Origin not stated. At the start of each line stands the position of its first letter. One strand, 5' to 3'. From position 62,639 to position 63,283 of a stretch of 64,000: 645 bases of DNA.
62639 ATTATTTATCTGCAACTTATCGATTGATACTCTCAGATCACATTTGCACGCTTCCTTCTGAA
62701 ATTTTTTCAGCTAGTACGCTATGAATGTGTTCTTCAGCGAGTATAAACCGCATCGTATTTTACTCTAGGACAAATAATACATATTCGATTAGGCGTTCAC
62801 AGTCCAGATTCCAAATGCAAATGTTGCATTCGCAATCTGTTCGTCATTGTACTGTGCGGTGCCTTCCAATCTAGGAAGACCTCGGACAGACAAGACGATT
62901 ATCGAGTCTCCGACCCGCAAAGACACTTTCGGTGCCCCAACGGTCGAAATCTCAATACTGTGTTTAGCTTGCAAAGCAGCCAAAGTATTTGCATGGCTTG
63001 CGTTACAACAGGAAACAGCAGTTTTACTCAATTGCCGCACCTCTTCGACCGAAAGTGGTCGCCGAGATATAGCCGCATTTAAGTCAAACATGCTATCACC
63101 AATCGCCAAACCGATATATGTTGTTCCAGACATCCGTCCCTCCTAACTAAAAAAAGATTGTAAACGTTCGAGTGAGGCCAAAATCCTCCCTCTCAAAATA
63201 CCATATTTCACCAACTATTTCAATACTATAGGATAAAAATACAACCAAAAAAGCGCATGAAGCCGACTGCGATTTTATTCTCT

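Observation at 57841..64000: Terminal 6-kb block of about ten co-directional unknown genes with elevated GC, including a TRAM-domain protein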

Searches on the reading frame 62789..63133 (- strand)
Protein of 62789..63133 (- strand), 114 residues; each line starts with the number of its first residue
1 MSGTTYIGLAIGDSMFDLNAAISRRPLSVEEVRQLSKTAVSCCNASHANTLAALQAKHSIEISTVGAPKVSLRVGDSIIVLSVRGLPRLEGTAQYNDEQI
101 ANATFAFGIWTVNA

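Call 7: search_protein_families(library=pfam, max_evalue=0.01, proteins=[window:62789-63133:-])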
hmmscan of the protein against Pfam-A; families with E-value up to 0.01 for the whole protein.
window:62789-63133:- (114 aa): 1 family
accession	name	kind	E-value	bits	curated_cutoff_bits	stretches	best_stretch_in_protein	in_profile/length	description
PF09298.16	FAA_hydrolase_N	-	0.0011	19.5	25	0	6-58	17-65/105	Fumarylacetoacetase N-terminal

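Call 9: find_encoding_contigs(protein=window:62789-63133:-, flank=10000, max_places=10)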
Protein window:62789-63133:- (114 aa): 5 contigs read that carry it; 2 places shown.
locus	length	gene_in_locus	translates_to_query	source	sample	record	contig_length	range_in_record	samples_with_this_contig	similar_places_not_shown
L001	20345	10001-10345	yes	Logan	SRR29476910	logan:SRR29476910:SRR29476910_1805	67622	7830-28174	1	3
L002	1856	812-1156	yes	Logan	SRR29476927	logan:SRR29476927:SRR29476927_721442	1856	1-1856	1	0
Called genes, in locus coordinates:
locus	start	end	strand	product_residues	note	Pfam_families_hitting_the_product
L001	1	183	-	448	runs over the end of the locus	PF00496:SBP_bac_5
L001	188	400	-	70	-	PF03840:SecG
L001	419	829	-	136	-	PF04020:Phage_holin_4_2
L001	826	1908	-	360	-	PF08459:UvrC_RNaseH_dom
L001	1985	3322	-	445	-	-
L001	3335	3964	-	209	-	PF02585:PIG-L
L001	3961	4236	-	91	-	-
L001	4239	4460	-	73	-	-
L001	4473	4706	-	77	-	PF10648:Gmad2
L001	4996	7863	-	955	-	PF00005:ABC_tran (faint), PF02463:SMC_N (faint), PF03193:RsgA_GTPase (faint), PF13191:AAA_16 (faint), PF13304:AAA_21 (faint), PF13476:AAA_23 (faint), PF17760:UvrA_inter, PF17755:UvrA_DNA-bind, +3 more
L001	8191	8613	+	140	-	-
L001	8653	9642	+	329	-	-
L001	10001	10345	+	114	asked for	-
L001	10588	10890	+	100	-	-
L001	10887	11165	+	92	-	-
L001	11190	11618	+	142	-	-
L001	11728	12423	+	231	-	-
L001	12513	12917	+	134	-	PF00583:Acetyltransf_1 (weak), PF13673:Acetyltransf_10 (weak), PF13508:Acetyltransf_7 (weak)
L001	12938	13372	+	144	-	PF00583:Acetyltransf_1 (weak)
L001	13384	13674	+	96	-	-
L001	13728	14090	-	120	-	-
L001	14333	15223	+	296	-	-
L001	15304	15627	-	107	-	-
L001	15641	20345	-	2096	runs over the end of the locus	-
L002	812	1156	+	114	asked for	-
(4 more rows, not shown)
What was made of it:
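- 61516..63133 (-): Operon b114 (62789-63133), b100 (62244-62546), b92 (61969-62247) and b142TM (61516-61944, a hydrophobic membrane protein). Gene calls in call 9.
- Checked: The block continues with a 140-aa gene up to about 64943 (call 9).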

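Call 11: search_protein_families(library=padloc, max_evalue=0.01, proteins=[L001:8191-8613:+, L001:8653-9642:+, L001:10001-10345:+, L001:10588-10890:+, L001:10887-11165:+, L001:11190-11618:+, L001:11728-12423:+, L001:13384-13674:+, L001:13728-14090:-, L001:14333-15223:+])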
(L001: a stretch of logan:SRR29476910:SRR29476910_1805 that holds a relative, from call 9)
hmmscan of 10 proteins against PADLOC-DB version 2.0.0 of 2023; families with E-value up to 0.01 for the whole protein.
L001:8191-8613:+ (140 aa): 0 families

L001:8653-9642:+ (329 aa): 0 families

L001:10001-10345:+ (114 aa): 0 families

L001:10588-10890:+ (100 aa): 0 families

L001:10887-11165:+ (92 aa): 0 families

L001:11190-11618:+ (142 aa): 0 families

L001:11728-12423:+ (231 aa): 1 family
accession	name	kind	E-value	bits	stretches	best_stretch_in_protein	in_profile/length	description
PDLC02026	Cas1fv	-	0.0048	14.2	1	9-84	157-227/314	-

L001:13384-13674:+ (96 aa): 0 families

L001:13728-14090:- (120 aa): 0 families

L001:14333-15223:+ (296 aa): 0 families
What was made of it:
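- On Known anti-phage defence systems (PADLOC-DB v2): The only hit is Cas1fv at E 0.0048 and 14 bits on b231, which is noise (call 11).
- PADLOC gives no hit beyond one E 0.005 noise match (call 11). PADLOC gives nothing (call 11).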

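Call 12: search_protein_families(library=phrogs, max_evalue=0.01, proteins=[L001:8191-8613:+, L001:8653-9642:+, L001:10001-10345:+, L001:10588-10890:+, L001:10887-11165:+, L001:11190-11618:+, L001:11728-12423:+, L001:13384-13674:+, L001:13728-14090:-, L001:14333-15223:+])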
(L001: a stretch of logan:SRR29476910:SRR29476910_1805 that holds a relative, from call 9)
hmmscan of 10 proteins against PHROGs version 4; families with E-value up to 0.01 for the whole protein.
L001:8191-8613:+ (140 aa): 0 families

L001:8653-9642:+ (329 aa): 0 families

L001:10001-10345:+ (114 aa): 0 families

L001:10588-10890:+ (100 aa): 1 family
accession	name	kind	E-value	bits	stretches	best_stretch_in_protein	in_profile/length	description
phrog_34197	-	unknown function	0.0097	17.2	0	58-83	8-33/93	-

L001:10887-11165:+ (92 aa): 0 families

L001:11190-11618:+ (142 aa): 0 families

L001:11728-12423:+ (231 aa): 0 families

L001:13384-13674:+ (96 aa): 0 families

L001:13728-14090:- (120 aa): 0 families

L001:14333-15223:+ (296 aa): 0 families

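Call 14: find_related_loci(query=L001:4996-7863:-, collection=genome_contigs, flank=10000)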
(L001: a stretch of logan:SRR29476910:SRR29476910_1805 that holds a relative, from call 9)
Query L001:4996-7863:- (955 aa) in genome_contigs; peptide patterns used: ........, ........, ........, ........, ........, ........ (x = any residue, [..] = any of these).
600 stretches matched a pattern (row limit reached: there are more); 597 encode a relative of the query (tblastn E <= 1e-3); the best 80 are kept; 80 distinct loci.
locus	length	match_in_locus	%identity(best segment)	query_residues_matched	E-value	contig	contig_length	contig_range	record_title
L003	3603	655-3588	73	3-955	0e+0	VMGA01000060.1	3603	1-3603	MAG: Microgenomates group bacterium Gr01-1014_16 G01um101416_scaffold_12412, whole genome shotgun sequence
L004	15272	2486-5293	71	3-955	0e+0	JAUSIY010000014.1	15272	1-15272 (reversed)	MAG: bacterium isolate E14_metabat.bin.279 E14_k141_758870, whole genome shotgun sequence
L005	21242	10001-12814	70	1-955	0e+0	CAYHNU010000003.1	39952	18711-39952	MAG TPA_asm: uncultured Gammaproteobacteria bacterium isolate ERP119705_co13_425 genome assembly, contig: NODE_1171_leng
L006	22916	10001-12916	61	1-955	0e+0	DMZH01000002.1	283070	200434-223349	MAG TPA_asm: Candidatus Woesebacteria bacterium isolate UBA8517 contig_17954, whole genome shotgun sequence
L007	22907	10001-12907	60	1-955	0e+0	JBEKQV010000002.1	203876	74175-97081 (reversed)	MAG: Candidatus Microgenomates bacterium isolate SPRUCE 496 SPRUCE_496_2, whole genome shotgun sequence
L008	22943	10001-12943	61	1-955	0e+0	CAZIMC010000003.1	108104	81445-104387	MAG TPA_asm: uncultured Gammaproteobacteria bacterium isolate SRP170004_co1_20 genome assembly, contig: NODE_196_length_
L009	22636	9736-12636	60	3-955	0e+0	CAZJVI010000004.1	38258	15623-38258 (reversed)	MAG TPA_asm: uncultured Gammaproteobacteria bacterium isolate binchicken_co50_326 genome assembly, contig: NODE_1065_len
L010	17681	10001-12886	61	3-955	0e+0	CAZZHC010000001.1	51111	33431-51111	MAG TPA_asm: uncultured Gammaproteobacteria bacterium isolate SRP269290_co4_53 genome assembly, contig: NODE_216_length_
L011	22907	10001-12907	60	1-955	0e+0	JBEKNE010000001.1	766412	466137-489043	MAG: Candidatus Microgenomates bacterium isolate SPRUCE 40 SPRUCE_40_1, whole genome shotgun sequence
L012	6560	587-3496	59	1-955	0e+0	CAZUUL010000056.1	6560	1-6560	MAG TPA_asm: uncultured Gammaproteobacteria bacterium isolate binchicken_co95_36 genome assembly, contig: NODE_6620_leng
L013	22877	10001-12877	59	5-955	0e+0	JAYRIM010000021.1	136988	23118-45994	MAG: Candidatus Levyibacteriota bacterium isolate SZ_szas25bin.53 k141_1198133, whole genome shotgun sequence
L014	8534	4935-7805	60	3-955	0e+0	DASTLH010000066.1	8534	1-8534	MAG TPA_asm: Patescibacteria group bacterium isolate SMAG_U2653 k141_603535, whole genome shotgun sequence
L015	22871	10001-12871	61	4-955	0e+0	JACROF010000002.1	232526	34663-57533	MAG: Candidatus Levyibacteriota bacterium isolate NC_groundwater_1954_Pr3_S-0.2um_39_3 scaffold_117446, whole genome sho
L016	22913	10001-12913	59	1-955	0e+0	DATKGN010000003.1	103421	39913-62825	MAG TPA_asm: Patescibacteria group bacterium isolate SMAG_U14552 k141_186961, whole genome shotgun sequence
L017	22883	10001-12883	59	5-955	0e+0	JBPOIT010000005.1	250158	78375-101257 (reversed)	MAG: Candidatus Levyibacteriota bacterium isolate MAG_784 c_000000578654, whole genome shotgun sequence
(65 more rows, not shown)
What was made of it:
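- The nearest sampled genome is distant (73% UvrA identity, call 14).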

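Call 20: search_protein_families(library=pfam, max_evalue=10, proteins=[L001:8191-8613:+, L001:8653-9642:+, L001:11728-12423:+, L001:13728-14090:-, L001:13384-13674:+, L001:10588-10890:+, L001:10887-11165:+])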
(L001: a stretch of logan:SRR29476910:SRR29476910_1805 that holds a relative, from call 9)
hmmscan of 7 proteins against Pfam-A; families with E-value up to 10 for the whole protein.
L001:8191-8613:+ (140 aa): 0 families

L001:8653-9642:+ (329 aa): 0 families

L001:11728-12423:+ (231 aa): 0 families

L001:13728-14090:- (120 aa): 0 families

L001:13384-13674:+ (96 aa): 1 family
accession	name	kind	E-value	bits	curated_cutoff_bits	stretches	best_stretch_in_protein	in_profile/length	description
PF13919.11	ASXH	-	0.21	12.1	25.8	1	41-86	47-98/130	Asx homology domain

L001:10588-10890:+ (100 aa): 0 families

L001:10887-11165:+ (92 aa): 0 families

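Call 25: find_homologous_proteins(query=L001:11728-12423:+)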
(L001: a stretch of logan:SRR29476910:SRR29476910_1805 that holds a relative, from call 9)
Query L001:11728-12423:+ (231 aa): 10 proteins with E <= 0.001 among 255 candidates.
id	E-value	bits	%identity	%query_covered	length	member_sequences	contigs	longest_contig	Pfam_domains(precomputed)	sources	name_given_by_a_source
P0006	2.7e-151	520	100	100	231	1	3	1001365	-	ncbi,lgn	-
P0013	1.1e-56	210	49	91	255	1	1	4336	-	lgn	-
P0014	1.4e-53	200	48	87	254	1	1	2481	-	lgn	-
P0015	5.9e-46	175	46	87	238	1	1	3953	-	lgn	-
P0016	1.7e-44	170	42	92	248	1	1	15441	-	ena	-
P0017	4.8e-43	166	47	74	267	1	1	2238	-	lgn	-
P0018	4.0e-32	130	45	66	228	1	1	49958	-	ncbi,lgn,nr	ncbi:MAG: hypothetical protein PHG95_03085 [Patescibacteria group bacterium]|nr:hypothetical protein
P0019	4.5e-32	130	48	59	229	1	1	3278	-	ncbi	-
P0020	5.9e-32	129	50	54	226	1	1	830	-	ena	-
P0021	2.7e-31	127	49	55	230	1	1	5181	-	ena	-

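Call 26: find_encoding_contigs(protein=P0018, flank=10000, max_places=3)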
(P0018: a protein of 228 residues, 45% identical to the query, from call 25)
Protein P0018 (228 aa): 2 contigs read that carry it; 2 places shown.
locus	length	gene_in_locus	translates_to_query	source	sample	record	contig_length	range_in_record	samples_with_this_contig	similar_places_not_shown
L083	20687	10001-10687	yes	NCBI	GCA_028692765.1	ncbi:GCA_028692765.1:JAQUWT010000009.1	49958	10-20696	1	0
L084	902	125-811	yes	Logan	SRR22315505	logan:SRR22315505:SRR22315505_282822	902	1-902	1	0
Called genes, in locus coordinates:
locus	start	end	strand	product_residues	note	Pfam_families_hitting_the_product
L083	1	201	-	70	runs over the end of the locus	?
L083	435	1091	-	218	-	-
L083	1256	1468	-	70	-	-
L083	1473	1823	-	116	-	-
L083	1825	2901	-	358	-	-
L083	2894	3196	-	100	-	-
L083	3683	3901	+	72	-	PF13560:HTH_31 (weak), PF12844:HTH_19, PF01381:HTH_3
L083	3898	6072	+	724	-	PF02384:N6_Mtase, PF07669:Eco57I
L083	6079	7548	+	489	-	-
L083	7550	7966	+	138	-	-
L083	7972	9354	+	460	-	PF28530:DUF8426, PF04471:Mrr_cat, PF22722:NA-iREase1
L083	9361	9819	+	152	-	-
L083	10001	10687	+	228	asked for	-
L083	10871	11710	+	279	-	-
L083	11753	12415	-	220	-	PF01553:Acyltransferase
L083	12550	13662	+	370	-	PF07907:YibE_F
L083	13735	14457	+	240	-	-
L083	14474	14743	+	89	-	PF14242:DUF4342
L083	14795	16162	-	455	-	PF02878:PGM_PMM_I, PF02879:PGM_PMM_II, PF02880:PGM_PMM_III, PF00408:PGM_PMM_IV (weak)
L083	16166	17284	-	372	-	PF04519:Bactofilin (weak), PF26514:DUF8173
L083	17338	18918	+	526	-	PF04055:Radical_SAM, PF16199:Radical_SAM_C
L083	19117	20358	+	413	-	PF00464:SHMT, PF00155:Aminotran_1_2 (weak)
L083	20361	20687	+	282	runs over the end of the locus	PF00763:THF_DHG_CYH, PF02882:THF_DHG_CYH_C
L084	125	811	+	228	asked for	-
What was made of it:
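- One b231 homolog lies next to restriction-modification genes in L083 (call 26).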

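Call 27: find_encoding_contigs(protein=P0016, flank=10000, max_places=3)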
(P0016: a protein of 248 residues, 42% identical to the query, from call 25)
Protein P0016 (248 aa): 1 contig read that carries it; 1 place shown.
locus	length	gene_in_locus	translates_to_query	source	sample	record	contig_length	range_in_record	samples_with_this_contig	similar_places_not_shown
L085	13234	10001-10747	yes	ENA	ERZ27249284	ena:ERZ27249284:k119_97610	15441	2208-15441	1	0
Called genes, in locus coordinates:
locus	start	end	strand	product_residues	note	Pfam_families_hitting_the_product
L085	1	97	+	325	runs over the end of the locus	PF01370:Epimerase, PF04321:RmlD_sub_bind, PF16363:GDP_Man_Dehyd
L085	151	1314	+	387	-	PF00535:Glycos_transf_2, PF13641:Glyco_tranf_2_3 (weak), PF04138:GtrA_DPMS_TM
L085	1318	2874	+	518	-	PF13231:PMT_2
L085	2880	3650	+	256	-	PF00535:Glycos_transf_2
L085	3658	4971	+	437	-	PF26314:MptA_B_family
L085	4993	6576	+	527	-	PF13231:PMT_2 (weak)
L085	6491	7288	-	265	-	PF00072:Response_reg, PF00486:Trans_reg_C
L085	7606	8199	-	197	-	-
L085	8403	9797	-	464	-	PF17767:NAPRTase_N, PF04095:NAPRTase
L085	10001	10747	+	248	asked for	-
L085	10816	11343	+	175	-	-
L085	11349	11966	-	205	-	-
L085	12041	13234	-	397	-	?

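Call 46: search_protein_families(library=ncbifam, max_evalue=0.1, proteins=[L001:12513-12917:+, L001:12938-13372:+, L001:8191-8613:+, L001:8653-9642:+, L001:10001-10345:+, L001:11190-11618:+, L001:11728-12423:+, L001:13728-14090:-, L001:14333-15223:+])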
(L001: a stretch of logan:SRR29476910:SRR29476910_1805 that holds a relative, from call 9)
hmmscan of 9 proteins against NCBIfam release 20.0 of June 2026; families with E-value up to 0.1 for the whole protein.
L001:12513-12917:+ (134 aa): 1 family
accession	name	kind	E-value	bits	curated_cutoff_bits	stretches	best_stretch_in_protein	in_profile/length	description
NF005840.0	PRK07757.1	equivalog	0.078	12.9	154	1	47-98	50-103/153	N-acetyltransferase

L001:12938-13372:+ (144 aa): 2 families
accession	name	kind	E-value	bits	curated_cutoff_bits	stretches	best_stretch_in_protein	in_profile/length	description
NF053587.1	SpmdActasePaiA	equivalog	0.025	14.4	250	1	74-120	93-139/172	spermidine/spermine N(1)-acetyltransferase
TIGR01575.1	rimI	equivalog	0.045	13.9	86.4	1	73-112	57-96/132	ribosomal protein S18-alanine N-acetyltransferase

L001:8191-8613:+ (140 aa): 0 families

L001:8653-9642:+ (329 aa): 0 families

L001:10001-10345:+ (114 aa): 0 families

L001:11190-11618:+ (142 aa): 0 families

L001:11728-12423:+ (231 aa): 0 families

L001:13728-14090:- (120 aa): 0 families

L001:14333-15223:+ (296 aa): 0 families
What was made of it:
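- NCBIfam's best (weak) hits are RimI and PaiA, not toxin families (call 46).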

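Call 47: find_homologous_proteins(query=L001:8653-9642:+)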
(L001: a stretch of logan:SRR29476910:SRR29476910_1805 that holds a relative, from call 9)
Query L001:8653-9642:+ (329 aa): 3 proteins with E <= 0.001 among 2573 candidates.
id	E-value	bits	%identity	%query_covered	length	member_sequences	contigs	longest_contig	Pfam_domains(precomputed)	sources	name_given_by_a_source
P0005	9.4e-217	737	100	100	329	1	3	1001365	-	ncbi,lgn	-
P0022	3.4e-82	295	50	95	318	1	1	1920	-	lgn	-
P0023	1.8e-64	236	44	95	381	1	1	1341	-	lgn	-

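Call 48: find_encoding_contigs(protein=P0022, flank=5000, max_places=3)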
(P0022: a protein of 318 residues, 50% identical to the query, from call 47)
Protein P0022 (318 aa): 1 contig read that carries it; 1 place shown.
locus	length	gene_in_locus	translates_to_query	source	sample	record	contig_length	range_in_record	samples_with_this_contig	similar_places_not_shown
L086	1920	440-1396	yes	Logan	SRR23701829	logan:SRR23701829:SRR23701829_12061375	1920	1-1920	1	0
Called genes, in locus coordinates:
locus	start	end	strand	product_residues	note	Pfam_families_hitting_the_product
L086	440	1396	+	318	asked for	-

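Call 49: find_encoding_contigs(protein=P0013, flank=5000, max_places=3)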
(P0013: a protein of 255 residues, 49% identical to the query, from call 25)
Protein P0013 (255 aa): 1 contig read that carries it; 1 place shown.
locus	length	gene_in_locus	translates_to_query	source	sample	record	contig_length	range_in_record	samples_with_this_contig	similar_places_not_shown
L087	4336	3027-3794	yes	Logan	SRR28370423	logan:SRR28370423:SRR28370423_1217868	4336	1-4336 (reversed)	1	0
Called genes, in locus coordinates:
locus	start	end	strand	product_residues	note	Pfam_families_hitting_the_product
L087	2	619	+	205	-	?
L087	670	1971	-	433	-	-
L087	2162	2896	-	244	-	-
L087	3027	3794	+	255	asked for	-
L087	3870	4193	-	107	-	-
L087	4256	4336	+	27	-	?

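Call 56: search_protein_families(library=pfam, max_evalue=0.01, proteins=[L088:3651-11987:+])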
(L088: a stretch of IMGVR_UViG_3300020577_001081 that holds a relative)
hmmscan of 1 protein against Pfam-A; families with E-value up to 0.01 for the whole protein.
L088:3651-11987:+ (2778 aa): 4 families
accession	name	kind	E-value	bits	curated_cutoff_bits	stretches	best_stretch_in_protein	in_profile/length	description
PF18823.6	InPase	-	4.2e-33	114.5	26.8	1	712-842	10-134/135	Inorganic Pyrophosphatase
PF18858.6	LPD39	-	5.7e-05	23.3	27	1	1657-1901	21-192/198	Large polyvalent protein associated domain 39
PF22513.2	FitA-like_RHH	-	0.0029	18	27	0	2739-2760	5-26/39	Antitoxin FitA-like, ribbon-helix-helix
PF14917.11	CCDC74_C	-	0.0078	17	25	0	1804-1894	32-124/126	Coiled coil protein 74, C terminal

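Call 96: search_protein_families(library=phrogs, max_evalue=0.01, proteins=[L001:12513-12917:+, L001:12938-13372:+, L001:3961-4236:-, L001:4239-4460:-, L001:4473-4706:-, L001:1985-3322:-])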
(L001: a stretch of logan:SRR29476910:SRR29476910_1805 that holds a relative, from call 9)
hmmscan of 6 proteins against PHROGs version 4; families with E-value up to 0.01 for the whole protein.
L001:12513-12917:+ (134 aa): 2 families
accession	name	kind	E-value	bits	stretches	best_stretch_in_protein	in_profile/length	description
phrog_3810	-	other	4.5e-05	24.5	1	44-101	63-125/155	acetyltransferase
phrog_1249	-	other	0.0047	17.7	1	45-96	65-124/180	acetyltransferase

L001:12938-13372:+ (144 aa): 2 families
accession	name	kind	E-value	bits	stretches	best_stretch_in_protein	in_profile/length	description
phrog_1249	-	other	3.4e-05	24.7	1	47-92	65-110/180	acetyltransferase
phrog_3810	-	other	0.0092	17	0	46-97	63-111/155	acetyltransferase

L001:3961-4236:- (91 aa): 1 family
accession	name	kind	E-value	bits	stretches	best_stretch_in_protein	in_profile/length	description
phrog_20796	-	unknown function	3.9e-05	24.5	1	70-86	107-123/126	-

L001:4239-4460:- (73 aa): 0 families

L001:4473-4706:- (77 aa): 0 families

L001:1985-3322:- (445 aa): 0 families
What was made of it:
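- On Prophage / integrated mobile element: PHROGs give no structural or integrase hits (calls 12, 96).
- Tried and rejected: Defence and phage libraries: PADLOC and PHROGs were negative for all unknown proteins (calls 11, 12, 96).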

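Call 111: search_dna_similar(query=L001:11728-12423:+, collection=phages, mode=protein, max_evalue=0.001, max_rows=15)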
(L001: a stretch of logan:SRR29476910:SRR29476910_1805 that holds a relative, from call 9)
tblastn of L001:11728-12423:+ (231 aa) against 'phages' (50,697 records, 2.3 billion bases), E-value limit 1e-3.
No match.
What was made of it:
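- GenBank phages give nothing (call 111).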

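Call 118: search_protein_families(library=phrogs, max_evalue=0.001, proteins=[L088:80-979:+, L088:983-3664:+, L088:12080-12604:-, L088:13346-13876:-, L088:3651-11987:+])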
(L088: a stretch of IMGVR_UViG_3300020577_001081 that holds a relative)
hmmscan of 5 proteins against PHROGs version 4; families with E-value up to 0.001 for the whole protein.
L088:80-979:+ (299 aa): 0 families

L088:983-3664:+ (893 aa): 0 families

L088:12080-12604:- (174 aa): 9 families
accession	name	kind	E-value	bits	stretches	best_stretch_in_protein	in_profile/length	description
phrog_7713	-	unknown function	1.2e-25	90.2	2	54-124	31-101/103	-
phrog_923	-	unknown function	2.4e-17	62.9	1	2-114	771-888/990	-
phrog_31567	-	unknown function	4.1e-16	60.3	1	71-150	46-133/151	-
phrog_31265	-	unknown function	2.3e-13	51.6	1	23-95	54-126/264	-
phrog_37032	-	unknown function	2.4e-10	41.3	1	79-154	9-90/110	-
phrog_15350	-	unknown function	4.5e-09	36.7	1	22-95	163-236/494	-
phrog_30240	-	unknown function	9.6e-07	28.9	1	23-96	158-236/438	-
phrog_12514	-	unknown function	1.1e-06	29.3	1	22-96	168-242/287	-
phrog_29553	-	unknown function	0.00029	21.5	0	19-35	16-32/63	-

L088:13346-13876:- (176 aa): 3 families
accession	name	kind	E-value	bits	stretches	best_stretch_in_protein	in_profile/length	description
phrog_135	-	DNA, RNA and nucleotide metabolism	1.1e-31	111.8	1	40-176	158-292/463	dUTPase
phrog_36630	-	unknown function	0.00055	20.9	0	40-79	19-58/72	-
phrog_1663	-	DNA, RNA and nucleotide metabolism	0.00071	19.8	1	106-146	150-192/303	dCTP deaminase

L088:3651-11987:+ (2778 aa): 12 families
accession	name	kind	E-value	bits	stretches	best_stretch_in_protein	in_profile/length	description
phrog_10089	-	moron, auxiliary metabolic gene and host takeover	1.1e-82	278.9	3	2163-2708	4092-4568/4647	DarB-like antirestriction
phrog_30335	-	unknown function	4.4e-69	234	3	2187-2753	2370-2874/2900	-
phrog_11358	-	unknown function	1.1e-51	176.2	2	2183-2749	2906-3402/3431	-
phrog_37402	-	unknown function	1.4e-37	129.5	2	700-848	1098-1245/2639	-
phrog_5143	-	unknown function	1.3e-23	83.1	1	616-840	638-847/2204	-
phrog_4660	-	head and packaging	1.5e-21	77.5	1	716-849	637-760/765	minor head protein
phrog_22591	-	unknown function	2.5e-20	72.2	2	2198-2636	2073-2431/2434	-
phrog_4272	-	unknown function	5.6e-20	72.3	1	704-897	125-310/764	-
phrog_938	-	lysis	3.3e-19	68.5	1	679-854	1472-1647/2185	endolysin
phrog_20705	-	head and packaging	4e-18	66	1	712-846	29-158/690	virion structural protein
phrog_29900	-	unknown function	3.4e-14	52.6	1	719-839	783-899/1028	-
phrog_33607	-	unknown function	7.6e-07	29.7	1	717-839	112-225/287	-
